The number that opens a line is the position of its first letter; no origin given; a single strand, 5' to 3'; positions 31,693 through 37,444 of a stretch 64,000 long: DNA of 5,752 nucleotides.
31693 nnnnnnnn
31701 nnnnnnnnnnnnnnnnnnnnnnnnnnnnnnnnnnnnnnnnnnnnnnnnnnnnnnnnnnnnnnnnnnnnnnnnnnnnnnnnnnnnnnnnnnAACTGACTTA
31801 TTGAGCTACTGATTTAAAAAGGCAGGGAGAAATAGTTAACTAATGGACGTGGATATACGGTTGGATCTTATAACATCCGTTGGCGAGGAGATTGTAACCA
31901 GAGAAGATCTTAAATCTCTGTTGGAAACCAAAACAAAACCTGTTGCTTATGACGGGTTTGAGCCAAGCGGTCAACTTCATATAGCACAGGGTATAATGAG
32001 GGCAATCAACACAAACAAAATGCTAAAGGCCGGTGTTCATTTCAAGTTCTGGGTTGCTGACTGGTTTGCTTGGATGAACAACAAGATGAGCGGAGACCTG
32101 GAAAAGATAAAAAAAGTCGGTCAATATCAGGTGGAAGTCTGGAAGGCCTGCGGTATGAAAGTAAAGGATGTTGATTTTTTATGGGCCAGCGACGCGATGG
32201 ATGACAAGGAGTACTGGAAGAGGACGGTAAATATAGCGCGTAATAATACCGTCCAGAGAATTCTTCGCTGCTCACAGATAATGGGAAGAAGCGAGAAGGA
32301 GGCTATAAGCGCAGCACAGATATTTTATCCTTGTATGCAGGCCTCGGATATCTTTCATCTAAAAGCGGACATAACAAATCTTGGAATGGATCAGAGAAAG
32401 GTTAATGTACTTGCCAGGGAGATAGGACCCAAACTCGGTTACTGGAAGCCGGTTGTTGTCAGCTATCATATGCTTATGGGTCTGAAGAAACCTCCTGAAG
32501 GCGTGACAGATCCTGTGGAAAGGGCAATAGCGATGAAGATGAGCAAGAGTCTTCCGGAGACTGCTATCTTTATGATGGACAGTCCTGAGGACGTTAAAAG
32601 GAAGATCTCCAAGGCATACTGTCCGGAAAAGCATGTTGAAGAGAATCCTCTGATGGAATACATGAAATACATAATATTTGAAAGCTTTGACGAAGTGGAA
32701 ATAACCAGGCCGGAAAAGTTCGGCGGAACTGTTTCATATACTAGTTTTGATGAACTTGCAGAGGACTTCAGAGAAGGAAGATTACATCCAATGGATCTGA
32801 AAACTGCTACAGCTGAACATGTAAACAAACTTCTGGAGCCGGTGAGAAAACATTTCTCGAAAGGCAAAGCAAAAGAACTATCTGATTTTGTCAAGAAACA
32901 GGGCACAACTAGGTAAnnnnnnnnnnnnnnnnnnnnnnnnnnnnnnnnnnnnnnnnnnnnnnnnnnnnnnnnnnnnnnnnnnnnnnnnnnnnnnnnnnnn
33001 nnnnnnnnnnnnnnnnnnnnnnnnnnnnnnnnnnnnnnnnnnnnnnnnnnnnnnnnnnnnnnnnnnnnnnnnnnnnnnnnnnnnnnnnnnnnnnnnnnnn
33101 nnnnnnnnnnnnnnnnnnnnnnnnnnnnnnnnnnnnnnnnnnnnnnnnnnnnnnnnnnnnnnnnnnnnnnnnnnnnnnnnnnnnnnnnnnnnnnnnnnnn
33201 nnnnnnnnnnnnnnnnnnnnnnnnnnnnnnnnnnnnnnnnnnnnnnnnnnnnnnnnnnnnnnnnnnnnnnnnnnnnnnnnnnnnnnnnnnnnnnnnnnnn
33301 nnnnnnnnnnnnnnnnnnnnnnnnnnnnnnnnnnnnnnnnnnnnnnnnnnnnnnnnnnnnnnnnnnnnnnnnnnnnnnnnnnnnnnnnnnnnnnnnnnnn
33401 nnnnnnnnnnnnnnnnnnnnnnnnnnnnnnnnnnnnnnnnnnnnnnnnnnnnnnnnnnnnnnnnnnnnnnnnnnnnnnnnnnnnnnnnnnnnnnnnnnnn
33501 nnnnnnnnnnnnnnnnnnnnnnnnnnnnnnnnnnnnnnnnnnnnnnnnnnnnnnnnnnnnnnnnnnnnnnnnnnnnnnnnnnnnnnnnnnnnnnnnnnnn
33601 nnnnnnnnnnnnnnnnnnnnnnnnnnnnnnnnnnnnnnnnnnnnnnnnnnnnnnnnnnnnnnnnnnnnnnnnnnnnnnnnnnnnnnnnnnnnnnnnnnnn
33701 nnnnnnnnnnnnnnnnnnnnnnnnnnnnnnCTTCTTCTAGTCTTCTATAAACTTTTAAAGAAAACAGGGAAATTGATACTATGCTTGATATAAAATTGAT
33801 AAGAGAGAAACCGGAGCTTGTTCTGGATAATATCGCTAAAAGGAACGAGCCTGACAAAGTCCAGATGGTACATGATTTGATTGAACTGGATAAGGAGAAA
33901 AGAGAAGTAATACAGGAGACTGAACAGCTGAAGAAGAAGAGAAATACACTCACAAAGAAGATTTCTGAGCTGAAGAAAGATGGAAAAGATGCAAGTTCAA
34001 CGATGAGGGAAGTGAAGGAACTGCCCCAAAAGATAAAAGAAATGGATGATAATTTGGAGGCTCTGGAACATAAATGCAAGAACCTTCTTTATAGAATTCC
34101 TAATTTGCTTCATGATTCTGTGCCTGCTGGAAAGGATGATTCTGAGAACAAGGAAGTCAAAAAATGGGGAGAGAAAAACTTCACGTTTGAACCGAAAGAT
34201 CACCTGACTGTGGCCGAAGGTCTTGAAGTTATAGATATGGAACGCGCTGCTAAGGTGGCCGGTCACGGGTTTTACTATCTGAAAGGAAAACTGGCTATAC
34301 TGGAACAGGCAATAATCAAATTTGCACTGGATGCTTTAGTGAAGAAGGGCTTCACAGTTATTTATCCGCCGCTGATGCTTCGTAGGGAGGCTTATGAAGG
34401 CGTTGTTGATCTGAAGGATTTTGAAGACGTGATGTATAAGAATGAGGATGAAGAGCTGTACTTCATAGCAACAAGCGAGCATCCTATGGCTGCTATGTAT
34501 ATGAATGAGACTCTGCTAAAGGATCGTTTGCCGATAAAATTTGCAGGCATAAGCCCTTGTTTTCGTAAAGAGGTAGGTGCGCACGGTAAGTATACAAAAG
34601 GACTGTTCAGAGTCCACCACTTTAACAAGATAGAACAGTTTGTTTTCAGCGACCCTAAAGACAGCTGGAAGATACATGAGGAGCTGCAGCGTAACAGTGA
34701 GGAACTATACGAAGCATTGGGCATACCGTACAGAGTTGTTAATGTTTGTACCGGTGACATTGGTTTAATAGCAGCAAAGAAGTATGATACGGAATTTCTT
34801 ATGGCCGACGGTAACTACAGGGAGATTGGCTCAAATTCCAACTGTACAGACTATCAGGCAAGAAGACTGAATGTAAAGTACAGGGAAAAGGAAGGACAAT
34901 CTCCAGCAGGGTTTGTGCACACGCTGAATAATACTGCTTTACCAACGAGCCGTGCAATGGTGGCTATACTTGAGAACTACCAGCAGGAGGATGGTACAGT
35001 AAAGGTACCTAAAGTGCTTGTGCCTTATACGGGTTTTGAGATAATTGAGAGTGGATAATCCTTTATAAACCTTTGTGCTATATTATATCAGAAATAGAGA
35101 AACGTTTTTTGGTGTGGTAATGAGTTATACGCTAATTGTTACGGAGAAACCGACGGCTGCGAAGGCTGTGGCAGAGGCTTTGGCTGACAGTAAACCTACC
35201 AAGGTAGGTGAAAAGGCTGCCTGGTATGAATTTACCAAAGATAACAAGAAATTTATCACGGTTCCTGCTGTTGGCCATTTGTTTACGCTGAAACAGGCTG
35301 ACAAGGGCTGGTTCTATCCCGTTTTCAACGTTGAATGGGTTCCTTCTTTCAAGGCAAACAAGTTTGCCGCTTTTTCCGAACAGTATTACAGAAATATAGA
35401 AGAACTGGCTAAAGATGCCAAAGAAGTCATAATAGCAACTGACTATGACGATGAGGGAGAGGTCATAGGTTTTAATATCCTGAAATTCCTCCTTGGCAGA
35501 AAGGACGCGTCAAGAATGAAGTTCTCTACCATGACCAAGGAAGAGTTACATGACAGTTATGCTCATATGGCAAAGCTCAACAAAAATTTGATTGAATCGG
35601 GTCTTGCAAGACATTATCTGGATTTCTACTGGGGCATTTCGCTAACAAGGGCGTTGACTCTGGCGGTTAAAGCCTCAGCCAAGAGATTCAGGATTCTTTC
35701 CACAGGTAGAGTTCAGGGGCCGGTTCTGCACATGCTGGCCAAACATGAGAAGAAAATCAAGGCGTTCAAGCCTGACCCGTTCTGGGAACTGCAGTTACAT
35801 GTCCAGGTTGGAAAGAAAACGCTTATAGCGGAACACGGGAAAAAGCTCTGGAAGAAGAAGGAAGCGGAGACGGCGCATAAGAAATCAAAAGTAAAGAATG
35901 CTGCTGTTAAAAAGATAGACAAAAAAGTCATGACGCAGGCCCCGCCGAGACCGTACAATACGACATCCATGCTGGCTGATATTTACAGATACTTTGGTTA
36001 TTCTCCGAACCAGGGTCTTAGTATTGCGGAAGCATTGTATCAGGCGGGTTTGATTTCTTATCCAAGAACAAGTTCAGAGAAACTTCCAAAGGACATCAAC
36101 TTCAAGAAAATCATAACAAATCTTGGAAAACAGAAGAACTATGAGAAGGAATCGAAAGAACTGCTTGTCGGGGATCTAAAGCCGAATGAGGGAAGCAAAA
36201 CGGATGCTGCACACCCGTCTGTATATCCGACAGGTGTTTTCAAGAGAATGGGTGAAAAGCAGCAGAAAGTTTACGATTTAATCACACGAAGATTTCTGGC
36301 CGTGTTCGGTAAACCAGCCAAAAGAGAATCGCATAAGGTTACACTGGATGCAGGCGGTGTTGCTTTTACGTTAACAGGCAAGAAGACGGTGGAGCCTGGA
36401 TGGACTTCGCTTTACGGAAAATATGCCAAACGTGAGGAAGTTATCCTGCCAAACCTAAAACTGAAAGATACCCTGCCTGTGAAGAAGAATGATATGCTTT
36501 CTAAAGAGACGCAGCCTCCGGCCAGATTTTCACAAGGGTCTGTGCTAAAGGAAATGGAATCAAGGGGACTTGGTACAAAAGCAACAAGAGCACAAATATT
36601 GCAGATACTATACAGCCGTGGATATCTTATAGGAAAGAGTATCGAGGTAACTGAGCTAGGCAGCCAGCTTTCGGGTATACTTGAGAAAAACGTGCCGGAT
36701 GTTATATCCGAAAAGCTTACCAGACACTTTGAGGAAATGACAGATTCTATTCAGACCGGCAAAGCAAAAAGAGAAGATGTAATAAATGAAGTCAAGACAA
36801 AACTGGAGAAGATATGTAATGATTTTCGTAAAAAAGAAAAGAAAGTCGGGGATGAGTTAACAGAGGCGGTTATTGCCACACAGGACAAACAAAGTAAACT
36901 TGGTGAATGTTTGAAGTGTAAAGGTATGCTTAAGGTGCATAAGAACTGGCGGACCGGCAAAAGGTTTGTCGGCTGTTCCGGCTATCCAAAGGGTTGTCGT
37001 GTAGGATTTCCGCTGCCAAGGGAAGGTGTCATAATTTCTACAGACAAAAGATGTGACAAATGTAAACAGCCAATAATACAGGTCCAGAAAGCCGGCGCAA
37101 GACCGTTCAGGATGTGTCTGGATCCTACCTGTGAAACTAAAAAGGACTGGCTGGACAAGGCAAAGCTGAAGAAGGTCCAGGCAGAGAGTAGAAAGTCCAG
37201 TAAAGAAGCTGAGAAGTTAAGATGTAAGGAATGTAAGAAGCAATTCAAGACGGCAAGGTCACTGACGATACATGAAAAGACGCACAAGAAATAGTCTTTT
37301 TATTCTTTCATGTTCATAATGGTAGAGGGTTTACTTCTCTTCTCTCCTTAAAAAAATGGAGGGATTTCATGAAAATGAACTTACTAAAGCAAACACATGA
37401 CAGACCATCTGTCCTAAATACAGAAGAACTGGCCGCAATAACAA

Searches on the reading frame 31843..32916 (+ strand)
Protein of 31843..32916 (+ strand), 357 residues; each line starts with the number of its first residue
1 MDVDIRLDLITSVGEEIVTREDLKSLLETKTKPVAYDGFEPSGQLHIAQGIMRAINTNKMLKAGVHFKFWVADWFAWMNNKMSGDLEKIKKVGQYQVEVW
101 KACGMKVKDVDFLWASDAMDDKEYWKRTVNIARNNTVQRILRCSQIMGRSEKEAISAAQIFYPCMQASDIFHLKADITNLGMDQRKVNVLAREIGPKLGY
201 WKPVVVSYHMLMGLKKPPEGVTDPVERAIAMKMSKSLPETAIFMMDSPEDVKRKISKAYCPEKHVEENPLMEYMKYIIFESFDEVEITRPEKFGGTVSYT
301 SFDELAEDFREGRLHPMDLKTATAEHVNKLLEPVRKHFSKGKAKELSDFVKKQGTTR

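Call 22: search_protein_families(library=pfam, proteins=[window:31843-32916:+], max_evalue=0.00001)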
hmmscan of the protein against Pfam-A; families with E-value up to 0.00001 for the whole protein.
window:31843-32916:+ (357 aa): 1 family
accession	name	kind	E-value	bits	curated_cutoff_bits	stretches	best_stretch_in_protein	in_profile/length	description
PF00579.31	tRNA-synt_1b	-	6.6e-56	190.2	21.1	1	31-332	4-292/292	tRNA synthetases class I (W and Y)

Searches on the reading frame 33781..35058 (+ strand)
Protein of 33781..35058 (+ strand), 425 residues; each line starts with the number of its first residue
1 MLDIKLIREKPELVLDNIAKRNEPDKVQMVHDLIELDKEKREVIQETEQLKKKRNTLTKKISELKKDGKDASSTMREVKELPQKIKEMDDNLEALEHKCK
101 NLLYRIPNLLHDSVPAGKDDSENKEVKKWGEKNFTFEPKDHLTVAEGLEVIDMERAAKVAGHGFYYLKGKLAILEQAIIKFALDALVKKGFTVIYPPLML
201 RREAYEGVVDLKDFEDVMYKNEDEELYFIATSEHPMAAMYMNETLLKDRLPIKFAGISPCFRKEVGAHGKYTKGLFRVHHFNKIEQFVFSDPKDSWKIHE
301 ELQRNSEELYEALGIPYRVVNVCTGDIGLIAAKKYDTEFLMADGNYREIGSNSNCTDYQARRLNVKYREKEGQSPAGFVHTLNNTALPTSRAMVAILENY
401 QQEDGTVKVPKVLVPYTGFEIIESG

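Call 22: search_protein_families(library=pfam, proteins=[window:33781-35058:+], max_evalue=0.00001)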
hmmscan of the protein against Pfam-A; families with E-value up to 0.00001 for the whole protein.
window:33781-35058:+ (425 aa): 2 families
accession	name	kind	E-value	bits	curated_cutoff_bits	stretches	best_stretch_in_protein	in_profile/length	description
PF00587.30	tRNA-synt_2b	-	2.5e-38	132.4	29.3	1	221-400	6-179/179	tRNA synthetase class II core domain (G, H, P, S and T)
PF02403.27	Seryl_tRNA_N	-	6.5e-27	94.3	28.2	1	1-109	1-107/108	Seryl-tRNA synthetase N-terminal domain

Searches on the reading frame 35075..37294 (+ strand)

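Call 22: search_protein_families(library=pfam, proteins=[window:35075-37294:+], max_evalue=0.00001)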
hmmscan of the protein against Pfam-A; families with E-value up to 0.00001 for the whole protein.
window:35075-37294:+ (739 aa): 2 families
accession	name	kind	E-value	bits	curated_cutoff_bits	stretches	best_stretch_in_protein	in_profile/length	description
PF01131.25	Topoisom_bac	-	9.3e-114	381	35.1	1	168-570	2-410/411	DNA topoisomerase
PF01751.28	Toprim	-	8.3e-14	52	23.1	1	19-151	1-94/96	Toprim domain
